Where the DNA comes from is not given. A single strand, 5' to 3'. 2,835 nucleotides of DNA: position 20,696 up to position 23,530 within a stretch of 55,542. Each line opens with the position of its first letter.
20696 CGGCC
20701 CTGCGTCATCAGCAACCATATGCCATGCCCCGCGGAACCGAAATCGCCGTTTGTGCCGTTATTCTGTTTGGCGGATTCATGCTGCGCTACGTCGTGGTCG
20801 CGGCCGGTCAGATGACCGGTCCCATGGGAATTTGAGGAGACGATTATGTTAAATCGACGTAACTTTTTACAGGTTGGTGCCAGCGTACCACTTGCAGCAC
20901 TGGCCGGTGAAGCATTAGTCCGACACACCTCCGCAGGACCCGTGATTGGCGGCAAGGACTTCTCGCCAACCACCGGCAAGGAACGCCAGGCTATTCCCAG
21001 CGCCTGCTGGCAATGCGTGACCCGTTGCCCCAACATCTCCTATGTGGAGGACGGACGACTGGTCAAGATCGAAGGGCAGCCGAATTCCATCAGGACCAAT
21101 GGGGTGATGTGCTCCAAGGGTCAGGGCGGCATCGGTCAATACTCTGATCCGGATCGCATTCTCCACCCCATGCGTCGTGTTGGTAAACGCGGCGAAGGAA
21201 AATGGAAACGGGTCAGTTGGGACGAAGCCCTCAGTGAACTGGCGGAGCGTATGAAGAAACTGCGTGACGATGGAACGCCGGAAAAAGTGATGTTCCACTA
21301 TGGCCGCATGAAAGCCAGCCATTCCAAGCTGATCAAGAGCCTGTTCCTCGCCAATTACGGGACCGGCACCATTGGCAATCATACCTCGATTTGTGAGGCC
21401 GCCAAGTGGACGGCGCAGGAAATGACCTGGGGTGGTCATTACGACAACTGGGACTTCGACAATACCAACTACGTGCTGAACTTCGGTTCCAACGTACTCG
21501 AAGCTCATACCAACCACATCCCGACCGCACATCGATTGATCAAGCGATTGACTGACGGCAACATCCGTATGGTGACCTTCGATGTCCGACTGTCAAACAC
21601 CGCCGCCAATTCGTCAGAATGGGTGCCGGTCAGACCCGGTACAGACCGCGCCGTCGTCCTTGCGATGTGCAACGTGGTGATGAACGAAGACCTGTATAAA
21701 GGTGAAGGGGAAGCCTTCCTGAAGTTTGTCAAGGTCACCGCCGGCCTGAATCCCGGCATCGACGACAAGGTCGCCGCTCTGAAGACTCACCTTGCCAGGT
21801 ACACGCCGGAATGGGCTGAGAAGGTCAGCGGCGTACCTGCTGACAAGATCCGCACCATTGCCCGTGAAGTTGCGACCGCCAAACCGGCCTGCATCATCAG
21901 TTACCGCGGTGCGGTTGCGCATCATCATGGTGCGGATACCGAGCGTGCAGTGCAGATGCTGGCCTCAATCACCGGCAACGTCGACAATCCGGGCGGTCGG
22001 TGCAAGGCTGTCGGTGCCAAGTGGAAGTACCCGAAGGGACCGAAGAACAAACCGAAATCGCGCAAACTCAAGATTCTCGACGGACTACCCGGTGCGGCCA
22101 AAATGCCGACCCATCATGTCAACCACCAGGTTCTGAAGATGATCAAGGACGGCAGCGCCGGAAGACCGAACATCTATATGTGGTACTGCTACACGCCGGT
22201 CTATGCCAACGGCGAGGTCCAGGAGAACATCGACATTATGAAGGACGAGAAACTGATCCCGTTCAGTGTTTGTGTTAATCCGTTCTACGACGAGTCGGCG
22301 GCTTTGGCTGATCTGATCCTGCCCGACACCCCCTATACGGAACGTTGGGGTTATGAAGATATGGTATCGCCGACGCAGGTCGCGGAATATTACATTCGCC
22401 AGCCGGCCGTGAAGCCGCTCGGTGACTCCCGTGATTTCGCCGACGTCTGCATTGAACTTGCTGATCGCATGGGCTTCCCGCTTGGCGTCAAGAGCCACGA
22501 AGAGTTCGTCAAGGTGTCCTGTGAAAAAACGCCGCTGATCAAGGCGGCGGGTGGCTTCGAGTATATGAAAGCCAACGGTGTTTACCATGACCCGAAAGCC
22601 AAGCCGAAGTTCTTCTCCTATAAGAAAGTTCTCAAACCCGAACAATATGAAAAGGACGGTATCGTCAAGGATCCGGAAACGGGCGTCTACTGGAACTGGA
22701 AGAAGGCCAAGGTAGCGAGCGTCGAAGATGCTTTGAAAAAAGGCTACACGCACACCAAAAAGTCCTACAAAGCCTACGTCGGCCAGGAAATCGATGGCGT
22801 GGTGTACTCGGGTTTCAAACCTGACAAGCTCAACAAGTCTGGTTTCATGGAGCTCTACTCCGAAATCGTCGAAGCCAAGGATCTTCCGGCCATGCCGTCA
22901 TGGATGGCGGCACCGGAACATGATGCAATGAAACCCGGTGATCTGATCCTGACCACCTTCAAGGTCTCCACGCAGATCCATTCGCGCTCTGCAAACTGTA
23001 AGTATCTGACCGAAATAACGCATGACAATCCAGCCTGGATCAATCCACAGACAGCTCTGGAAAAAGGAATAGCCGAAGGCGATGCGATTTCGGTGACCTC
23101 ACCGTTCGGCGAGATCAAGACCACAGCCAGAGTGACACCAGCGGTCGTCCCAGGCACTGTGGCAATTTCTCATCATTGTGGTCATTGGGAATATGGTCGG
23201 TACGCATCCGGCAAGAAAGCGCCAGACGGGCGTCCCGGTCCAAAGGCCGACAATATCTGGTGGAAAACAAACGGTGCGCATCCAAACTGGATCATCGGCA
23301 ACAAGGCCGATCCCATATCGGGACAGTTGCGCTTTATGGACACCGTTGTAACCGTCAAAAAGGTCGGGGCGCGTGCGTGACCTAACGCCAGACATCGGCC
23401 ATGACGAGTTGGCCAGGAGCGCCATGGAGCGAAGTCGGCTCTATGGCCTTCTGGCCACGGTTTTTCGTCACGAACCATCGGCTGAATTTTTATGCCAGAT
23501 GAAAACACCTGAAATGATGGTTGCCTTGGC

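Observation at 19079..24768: Tat-exported molybdoenzyme operon in FeS-NrfD-Mo-TorD order with an extra periplasmic gene; substrate cannot be assigned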

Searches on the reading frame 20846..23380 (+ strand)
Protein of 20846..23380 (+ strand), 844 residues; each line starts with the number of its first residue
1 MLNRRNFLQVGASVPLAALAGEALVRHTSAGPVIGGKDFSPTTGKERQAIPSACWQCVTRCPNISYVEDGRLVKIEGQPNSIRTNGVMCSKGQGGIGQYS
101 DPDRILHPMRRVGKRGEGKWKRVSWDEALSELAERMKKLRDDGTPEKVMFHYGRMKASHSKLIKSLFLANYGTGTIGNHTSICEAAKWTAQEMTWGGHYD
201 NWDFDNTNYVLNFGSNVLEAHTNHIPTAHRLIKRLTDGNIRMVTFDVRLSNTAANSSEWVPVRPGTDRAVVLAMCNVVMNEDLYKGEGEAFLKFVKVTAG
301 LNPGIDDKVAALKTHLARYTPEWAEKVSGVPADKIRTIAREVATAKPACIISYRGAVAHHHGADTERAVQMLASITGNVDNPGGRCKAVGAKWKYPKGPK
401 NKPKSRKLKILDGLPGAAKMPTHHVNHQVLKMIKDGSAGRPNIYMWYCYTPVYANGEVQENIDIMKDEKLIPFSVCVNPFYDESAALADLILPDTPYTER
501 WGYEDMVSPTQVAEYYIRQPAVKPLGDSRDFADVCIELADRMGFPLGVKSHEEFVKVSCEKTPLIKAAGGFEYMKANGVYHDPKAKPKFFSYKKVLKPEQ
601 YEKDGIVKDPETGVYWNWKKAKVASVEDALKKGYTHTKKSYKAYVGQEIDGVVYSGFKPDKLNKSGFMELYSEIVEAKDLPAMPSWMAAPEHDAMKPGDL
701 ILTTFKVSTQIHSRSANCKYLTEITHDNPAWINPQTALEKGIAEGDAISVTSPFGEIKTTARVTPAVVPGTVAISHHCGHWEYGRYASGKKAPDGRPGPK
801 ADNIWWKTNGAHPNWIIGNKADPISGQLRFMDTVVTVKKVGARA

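Call 3: search_protein_families(library=pfam, proteins=[window:20846-23380:+])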
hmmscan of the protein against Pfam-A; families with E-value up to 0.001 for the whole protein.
window:20846-23380:+ (844 aa): 3 families
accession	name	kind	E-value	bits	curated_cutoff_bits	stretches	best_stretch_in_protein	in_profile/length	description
PF00384.28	Molybdopterin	-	9e-40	137.2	24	1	104-540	1-352/353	Molybdopterin oxidoreductase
PF01568.27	Molydop_binding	-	1.3e-19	70.7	26.8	1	700-831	1-107/110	Molydopterin dinucleotide binding domain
PF04879.21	Molybdop_Fe4S4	-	1.5e-07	31.7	22.7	1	49-97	3-51/55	Molybdopterin oxidoreductase Fe4S4 domain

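Call 4: search_protein_families(library=ncbifam, proteins=[window:20846-23380:+])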
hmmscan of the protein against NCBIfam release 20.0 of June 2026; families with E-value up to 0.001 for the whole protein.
window:20846-23380:+ (844 aa): 27 families (the best 25 are shown)
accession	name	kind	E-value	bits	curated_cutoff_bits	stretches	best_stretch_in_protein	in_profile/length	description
NF012032.0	PRK15488.1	equivalog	5.8e-102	342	694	2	2-544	3-529/759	thiosulfate reductase PhsA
TIGR02166.1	dmsA_ynfE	subfamily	2.5e-91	306.9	777.7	2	2-596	1-615/794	DMSO/selenate family reductase complex A subunit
NF041884.1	selenate_YnfF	exception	4.9e-61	206.6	1650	2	2-594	1-615/798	selenate/tellurate reductase subunit YnfF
NF041885.1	selenate_YnfE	exception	1.2e-60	205.3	1675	2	3-594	4-622/805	selenate/tellurate reductase subunit YnfE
NF011566.1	PRK14990.1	exception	1.8e-60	204.9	1600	2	38-596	48-635/814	dimethylsulfoxide reductase subunit A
TIGR01591.1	Fdh-alpha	equivalog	1.1e-58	198.8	666.25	2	54-560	3-496/672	formate dehydrogenase subunit alpha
NF041714.1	arsenate_red_ArrA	equivalog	2.3e-56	191.4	1600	2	48-386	49-400/848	arsenate respiratory reductase molybdopterin-containing subunit ArrA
TIGR03479.1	DMSO_red_II_alp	subfamily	1e-54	186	984.75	3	52-286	61-300/913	molybdopterin-dependent oxidoreductase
NF041783.2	mnquin_red_QrcB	equivalog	1.6e-54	185.2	440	2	48-561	51-522/695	menaquinone reductase molybdopterin-binding-like subunit QrcB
TIGR00509.1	bisC_fam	subfamily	2.5e-38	131.9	1017.55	2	113-420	64-372/772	molybdopterin guanine dinucleotide-containing S/N-oxide reductase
NF011567.1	PRK14991.1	equivalog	4e-36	124.2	1750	4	80-134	132-186/1022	tetrathionate reductase subunit TtrA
TIGR01553.1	formate-DH-alph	equivalog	1.4e-31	109.2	814.2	2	3-286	3-297/1009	formate dehydrogenase-N subunit alpha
NF041513.1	formate_DH_Act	exception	2.3e-29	101.8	1400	2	38-284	31-286/1067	formate dehydrogenase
NF047855.1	AssmNtatRedNasC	equivalog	4.9e-26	91.2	1100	1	51-384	22-341/708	assimilatory nitrate reductase catalytic subunit NasC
NF010055.0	PRK13532.1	equivalog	1.5e-24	86.3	904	1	2-283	3-281/830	nitrate reductase catalytic subunit NapA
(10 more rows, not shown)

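Call 5: search_solved_structures(query=window:20846-23380:+, max_evalue=1e-10, show_alignments=2)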
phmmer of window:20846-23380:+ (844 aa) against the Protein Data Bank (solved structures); distinct sequences matched with E-value up to 1e-10: 43.
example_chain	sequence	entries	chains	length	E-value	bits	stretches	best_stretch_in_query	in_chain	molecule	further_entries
2vpw_A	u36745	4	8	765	5.1e-52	180.1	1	29-398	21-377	THIOSULFATE REDUCTASE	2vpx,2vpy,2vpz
6cz7_A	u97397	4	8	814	5.6e-51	176.7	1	50-541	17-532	ArrA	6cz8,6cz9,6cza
9vap_A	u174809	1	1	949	9.8e-35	122.9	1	2-385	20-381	Formate dehydrogenase molybdopterin-binding subunit FdhA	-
4ydd_A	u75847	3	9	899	1.4e-33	119.1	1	55-286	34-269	DMSO reductase family type II enzyme, molybdopterin subunit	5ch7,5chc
9wxb_B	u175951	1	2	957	2e-33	118.6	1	46-384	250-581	Formate dehydrogenase alpha subunit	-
5e7o_A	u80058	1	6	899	6.2e-33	117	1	55-286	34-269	DMSO reductase family type II enzyme, molybdopterin subunit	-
2jio_A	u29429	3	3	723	3.7e-32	114.4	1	50-544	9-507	PERIPLASMIC NITRATE REDUCTASE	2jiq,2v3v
2jim_A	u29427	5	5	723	4e-32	114.3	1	50-544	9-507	PERIPLASMIC NITRATE REDUCTASE | PROTEIN (PERIPLASMIC NITRATE REDUCTASE)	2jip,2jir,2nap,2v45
6tg9_A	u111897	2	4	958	8.8e-31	109.9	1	46-384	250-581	Formate dehydrogenase subunit alpha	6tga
1aa6_A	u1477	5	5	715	2.7e-28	101.6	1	50-553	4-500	FORMATE DEHYDROGENASE H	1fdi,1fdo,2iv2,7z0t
7bkb_D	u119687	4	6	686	1e-27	99.8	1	50-383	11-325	Formate dehydrogenase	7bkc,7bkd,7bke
7qv7_S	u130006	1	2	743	2.1e-27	98.7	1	44-386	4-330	Hydrogen dependent carbon dioxide reductase subunit FdhF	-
8rqz_C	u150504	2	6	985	3.8e-27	97.8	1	30-563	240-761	Probable oxidoreductase YjgC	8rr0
9gzq_A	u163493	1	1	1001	4.1e-27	97.7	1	30-563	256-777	Probable oxidoreductase YjgC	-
2e7z_A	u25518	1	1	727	4.5e-27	97.6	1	54-378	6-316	Acetylene hydratase Ahy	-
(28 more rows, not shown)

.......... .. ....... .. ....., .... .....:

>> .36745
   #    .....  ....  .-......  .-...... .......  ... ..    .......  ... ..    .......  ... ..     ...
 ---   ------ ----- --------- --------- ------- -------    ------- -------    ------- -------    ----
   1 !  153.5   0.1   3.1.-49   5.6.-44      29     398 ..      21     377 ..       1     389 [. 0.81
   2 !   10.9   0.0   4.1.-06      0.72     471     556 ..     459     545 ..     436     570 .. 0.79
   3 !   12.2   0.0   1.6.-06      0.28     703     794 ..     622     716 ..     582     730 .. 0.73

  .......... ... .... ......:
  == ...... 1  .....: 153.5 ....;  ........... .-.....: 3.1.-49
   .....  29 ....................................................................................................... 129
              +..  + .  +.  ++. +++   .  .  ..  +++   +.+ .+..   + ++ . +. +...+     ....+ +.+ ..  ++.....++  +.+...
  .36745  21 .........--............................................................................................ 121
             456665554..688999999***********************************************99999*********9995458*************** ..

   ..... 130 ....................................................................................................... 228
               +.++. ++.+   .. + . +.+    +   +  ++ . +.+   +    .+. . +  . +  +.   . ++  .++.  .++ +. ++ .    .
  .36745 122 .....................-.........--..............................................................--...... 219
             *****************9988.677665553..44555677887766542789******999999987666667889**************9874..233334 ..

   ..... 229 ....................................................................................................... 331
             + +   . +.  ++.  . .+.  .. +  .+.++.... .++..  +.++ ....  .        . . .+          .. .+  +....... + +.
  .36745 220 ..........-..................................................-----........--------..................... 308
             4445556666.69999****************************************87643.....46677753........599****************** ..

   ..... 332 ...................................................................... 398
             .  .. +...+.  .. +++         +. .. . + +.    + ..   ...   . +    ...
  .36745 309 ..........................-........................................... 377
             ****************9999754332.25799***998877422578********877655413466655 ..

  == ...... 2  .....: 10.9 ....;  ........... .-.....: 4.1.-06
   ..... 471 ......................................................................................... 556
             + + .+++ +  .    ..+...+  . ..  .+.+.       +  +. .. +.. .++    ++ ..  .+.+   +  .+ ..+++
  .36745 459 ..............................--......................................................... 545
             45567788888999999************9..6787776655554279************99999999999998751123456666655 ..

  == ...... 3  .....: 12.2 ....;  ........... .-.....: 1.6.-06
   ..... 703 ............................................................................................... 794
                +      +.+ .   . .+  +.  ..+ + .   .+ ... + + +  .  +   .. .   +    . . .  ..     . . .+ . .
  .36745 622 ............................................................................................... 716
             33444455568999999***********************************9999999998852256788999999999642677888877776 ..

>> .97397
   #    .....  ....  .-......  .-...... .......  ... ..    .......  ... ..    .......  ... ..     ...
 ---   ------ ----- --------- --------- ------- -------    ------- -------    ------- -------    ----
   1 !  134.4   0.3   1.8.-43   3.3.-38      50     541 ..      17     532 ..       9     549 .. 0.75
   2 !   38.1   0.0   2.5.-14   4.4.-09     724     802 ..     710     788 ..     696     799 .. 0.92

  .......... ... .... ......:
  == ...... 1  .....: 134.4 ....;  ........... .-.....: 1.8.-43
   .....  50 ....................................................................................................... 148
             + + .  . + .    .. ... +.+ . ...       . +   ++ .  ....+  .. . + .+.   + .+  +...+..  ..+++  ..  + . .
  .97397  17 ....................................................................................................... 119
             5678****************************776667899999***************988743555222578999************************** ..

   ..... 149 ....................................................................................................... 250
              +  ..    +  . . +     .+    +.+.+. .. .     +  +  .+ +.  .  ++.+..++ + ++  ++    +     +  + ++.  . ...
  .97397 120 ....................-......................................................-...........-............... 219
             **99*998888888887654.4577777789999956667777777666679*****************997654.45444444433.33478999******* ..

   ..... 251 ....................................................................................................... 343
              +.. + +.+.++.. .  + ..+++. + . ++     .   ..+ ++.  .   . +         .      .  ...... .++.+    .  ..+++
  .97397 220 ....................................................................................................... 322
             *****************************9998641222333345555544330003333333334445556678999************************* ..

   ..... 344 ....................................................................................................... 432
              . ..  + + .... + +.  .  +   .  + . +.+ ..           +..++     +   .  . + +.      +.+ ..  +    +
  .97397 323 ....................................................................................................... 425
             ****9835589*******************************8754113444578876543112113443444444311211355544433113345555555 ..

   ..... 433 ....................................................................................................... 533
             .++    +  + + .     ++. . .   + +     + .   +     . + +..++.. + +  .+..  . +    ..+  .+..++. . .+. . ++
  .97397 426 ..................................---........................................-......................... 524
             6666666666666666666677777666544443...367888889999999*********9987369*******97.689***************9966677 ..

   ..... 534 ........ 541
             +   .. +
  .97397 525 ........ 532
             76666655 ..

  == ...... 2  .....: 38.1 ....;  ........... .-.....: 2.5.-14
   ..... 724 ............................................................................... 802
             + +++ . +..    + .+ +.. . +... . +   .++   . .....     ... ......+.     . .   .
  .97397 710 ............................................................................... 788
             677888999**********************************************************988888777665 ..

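Call 6: find_homologous_proteins(query=window:20846-23380:+, max_evalue=1e-20)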
Query window:20846-23380:+ (844 aa): 2528 proteins with E <= 1e-20 among 8000 candidates; the best 120 are listed.
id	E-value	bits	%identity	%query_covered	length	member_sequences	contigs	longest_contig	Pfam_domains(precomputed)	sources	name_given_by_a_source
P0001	0.0e+0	1797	88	100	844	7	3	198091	PF00384.28,PF01568.28,PF04879.22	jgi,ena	-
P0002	0.0e+0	1783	89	100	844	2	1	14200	PF00384.28,PF01568.28,PF04879.22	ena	-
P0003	0.0e+0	1771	87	100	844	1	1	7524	PF00384.28,PF01568.28,PF04879.22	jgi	jgi:thiosulfate reductase / polysulfide reductase chain A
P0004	0.0e+0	1762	87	100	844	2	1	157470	PF00384.28,PF01568.28,PF04879.22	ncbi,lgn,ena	-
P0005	0.0e+0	1759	87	100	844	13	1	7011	PF00384.28,PF01568.28,PF04879.22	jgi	-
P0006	0.0e+0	1747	86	100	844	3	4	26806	PF00384.28,PF01568.28,PF04879.22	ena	-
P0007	0.0e+0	1739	86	100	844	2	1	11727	PF00384.28,PF01568.28,PF04879.22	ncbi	ncbi:MAG: molybdopterin-dependent oxidoreductase [Rhodospirillales bacterium]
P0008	0.0e+0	1717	84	100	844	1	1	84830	PF00384.28,PF01568.28,PF04879.22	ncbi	-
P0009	0.0e+0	1714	84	100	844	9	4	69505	PF00384.28,PF01568.28,PF04879.22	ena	-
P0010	0.0e+0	1677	83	99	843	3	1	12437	PF00384.28,PF01568.28,PF04879.22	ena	-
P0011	0.0e+0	1635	80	99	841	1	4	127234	PF00384.28,PF01568.28,PF04879.22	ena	-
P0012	0.0e+0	1601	79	100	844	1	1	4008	PF00384.28,PF01568.28,PF04879.22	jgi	-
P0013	0.0e+0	1596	78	100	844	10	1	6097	PF10518.15,PF00384.28,PF01568.28,PF04879.22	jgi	jgi:anaerobic selenocysteine-containing dehydrogenase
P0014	0.0e+0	1575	78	99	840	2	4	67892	PF00384.28,PF01568.28,PF04879.22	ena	-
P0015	0.0e+0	1571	77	99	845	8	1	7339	PF00384.28,PF01568.28,PF04879.22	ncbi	ncbi:MAG: molybdopterin-dependent oxidoreductase [Halocynthiibacter sp.]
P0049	0.0e+0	1436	71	99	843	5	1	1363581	PF00384.28,PF01568.28,PF04879.22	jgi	jgi:thiosulfate reductase / polysulfide reductase chain A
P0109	0.0e+0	1381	68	99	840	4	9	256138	PF00384.28,PF01568.28,PF04879.22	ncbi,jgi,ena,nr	ncbi:MAG: molybdopterin-dependent oxidoreductase [Rhodospirillaceae bacterium]|jgi:thiosulfate reduc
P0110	0.0e+0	1381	69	99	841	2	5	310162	PF00384.28,PF01568.28,PF04879.22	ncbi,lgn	ncbi:MAG: thiosulfate reductase PhsA [Gammaproteobacteria bacterium]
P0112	0.0e+0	1380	69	99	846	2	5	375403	PF00384.28,PF01568.28,PF04879.22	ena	-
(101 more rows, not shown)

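Call 12: find_related_loci(query=A1, collection=genome_contigs, flank=8000)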
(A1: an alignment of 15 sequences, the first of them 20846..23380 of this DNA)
Query A1 (844 aa) in genome_contigs; peptide patterns used: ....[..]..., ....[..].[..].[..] (x = any residue, [..] = any of these).
600 stretches matched a pattern (row limit reached: there are more); 587 encode a relative of the query (tblastn E <= 1e-3); the best 80 are kept; 80 distinct loci.
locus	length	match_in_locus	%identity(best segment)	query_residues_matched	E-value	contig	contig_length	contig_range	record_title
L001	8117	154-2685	83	1-844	0e+0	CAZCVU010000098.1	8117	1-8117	MAG TPA_asm: uncultured Flavobacteriales bacterium isolate SRP260945_co1_144 genome assembly, contig: NODE_16165_length_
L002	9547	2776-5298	72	1-840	0e+0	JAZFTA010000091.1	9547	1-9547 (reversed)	MAG: Rhodospirillales bacterium isolate BS2bin.22 BS2bin.22_91, whole genome shotgun sequence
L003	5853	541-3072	69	1-843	0e+0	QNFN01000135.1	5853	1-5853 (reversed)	MAG: Gammaproteobacteria bacterium isolate B4_G11 B4_Guay11_scaffold_03583, whole genome shotgun sequence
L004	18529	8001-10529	69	1-843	0e+0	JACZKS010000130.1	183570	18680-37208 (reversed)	MAG: Rhodospirillales bacterium isolate MAG51 rhodospirillaceae_1_contig_825368, whole genome shotgun sequence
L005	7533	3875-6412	67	1-840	0e+0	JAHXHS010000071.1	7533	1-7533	MAG: Candidatus Thiodiazotropha sp. (ex Epidulcina cf. delphinae) isolate 3502H_Th2 c_000000000274, whole genome shotgun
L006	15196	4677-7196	69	1-839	0e+0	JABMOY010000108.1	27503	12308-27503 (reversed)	MAG: Rhodospirillales bacterium isolate bin.246 k141_3549143, whole genome shotgun sequence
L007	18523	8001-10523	67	1-840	0e+0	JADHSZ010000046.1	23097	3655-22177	MAG: Alphaproteobacteria bacterium isolate BS150m-G7 BS-150m-C1863, whole genome shotgun sequence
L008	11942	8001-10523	67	1-840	0e+0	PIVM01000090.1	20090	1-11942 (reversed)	MAG: Gammaproteobacteria bacterium isolate Glo_5 GloG15_CONTIG3055, whole genome shotgun sequence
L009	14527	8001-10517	68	2-839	0e+0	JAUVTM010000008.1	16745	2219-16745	MAG: Syntrophobacterales bacterium isolate CSMAG_766 CSMAG_766_k141_1464025_length_16745_cov_18.0000, whole genome shotg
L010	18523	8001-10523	65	1-841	0e+0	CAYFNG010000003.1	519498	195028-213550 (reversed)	MAG TPA_asm: uncultured Sneathiellales bacterium isolate ERP019367_co1_69 genome assembly, contig: NODE_18_length_519498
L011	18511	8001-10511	66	2-839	0e+0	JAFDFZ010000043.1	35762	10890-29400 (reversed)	MAG: Deltaproteobacteria bacterium isolate Meg22_1012_Bin_121 Meg22_1012_Bin_121_scaffold_2344, whole genome shotgun seq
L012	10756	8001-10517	66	2-839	0e+0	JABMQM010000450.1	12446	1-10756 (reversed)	MAG: Desulfobacteraceae bacterium isolate bin.469 k141_4474517, whole genome shotgun sequence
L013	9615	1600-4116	67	2-839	0e+0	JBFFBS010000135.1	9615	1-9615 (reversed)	MAG: Syntrophobacteria bacterium isolate Mix_mud12.2021.10.10 k141_732239_length_9615_cov_15.8889, whole genome shotgun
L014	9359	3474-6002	66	2-843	0e+0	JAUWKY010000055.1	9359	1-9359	MAG: Syntrophobacterales bacterium isolate CSMAG_2358 CSMAG_2358_k141_1242298_length_9359_cov_4.0000, whole genome shotg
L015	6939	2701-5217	62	1-840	0e+0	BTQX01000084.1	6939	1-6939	MAG: Gammaproteobacteria bacterium BMS9Abin25 DNA, NODE_4207_length_6939, whole genome shotgun sequence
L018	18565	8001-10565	60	1-840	0e+0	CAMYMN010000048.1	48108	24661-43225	MAG: uncultured Gammaproteobacteria bacterium isolate ES_Gamma_065 genome assembly, contig: scaffold_1603, whole genome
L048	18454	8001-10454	39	2-841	3e-167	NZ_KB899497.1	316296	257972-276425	Aromatoleum toluclasticum ATCC 700605 strain MF63 F464DRAFT_scaffold00007.7, whole genome shotgun sequence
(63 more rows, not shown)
